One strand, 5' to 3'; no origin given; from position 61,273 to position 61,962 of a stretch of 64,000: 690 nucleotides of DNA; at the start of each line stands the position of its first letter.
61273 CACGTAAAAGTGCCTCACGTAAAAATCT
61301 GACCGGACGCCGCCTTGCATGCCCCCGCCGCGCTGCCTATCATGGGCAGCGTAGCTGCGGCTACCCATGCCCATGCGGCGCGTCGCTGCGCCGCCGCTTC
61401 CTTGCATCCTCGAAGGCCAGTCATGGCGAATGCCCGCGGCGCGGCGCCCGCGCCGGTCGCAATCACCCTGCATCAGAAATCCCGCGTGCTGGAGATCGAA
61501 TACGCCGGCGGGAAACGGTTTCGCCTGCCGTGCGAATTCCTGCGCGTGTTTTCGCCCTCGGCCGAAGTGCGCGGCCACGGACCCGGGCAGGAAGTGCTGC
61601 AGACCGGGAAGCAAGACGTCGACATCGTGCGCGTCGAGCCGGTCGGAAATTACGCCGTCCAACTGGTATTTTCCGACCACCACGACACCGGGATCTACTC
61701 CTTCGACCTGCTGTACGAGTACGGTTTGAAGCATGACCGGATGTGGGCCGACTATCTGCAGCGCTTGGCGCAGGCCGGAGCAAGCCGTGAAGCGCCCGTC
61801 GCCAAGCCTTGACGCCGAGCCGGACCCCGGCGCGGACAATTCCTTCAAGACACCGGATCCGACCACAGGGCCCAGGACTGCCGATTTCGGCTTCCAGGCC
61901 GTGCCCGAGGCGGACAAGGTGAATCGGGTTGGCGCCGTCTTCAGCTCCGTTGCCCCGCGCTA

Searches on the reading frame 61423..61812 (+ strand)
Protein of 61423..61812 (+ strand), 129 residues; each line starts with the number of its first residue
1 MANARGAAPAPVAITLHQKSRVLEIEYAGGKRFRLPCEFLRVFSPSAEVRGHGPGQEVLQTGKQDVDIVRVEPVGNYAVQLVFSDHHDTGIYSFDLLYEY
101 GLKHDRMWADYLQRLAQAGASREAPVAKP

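Call 85: search_protein_families(library=pfam, proteins=[window:61423-61812:+], max_evalue=0.0001)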
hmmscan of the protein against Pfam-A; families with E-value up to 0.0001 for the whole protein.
window:61423-61812:+ (129 aa): 1 family
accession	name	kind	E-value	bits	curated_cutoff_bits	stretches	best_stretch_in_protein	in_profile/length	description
PF06155.17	GBBH-like_N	-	1.2e-30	106.6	22.8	1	14-98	1-85/85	Gamma-butyrobetaine hydroxylase-like, N-terminal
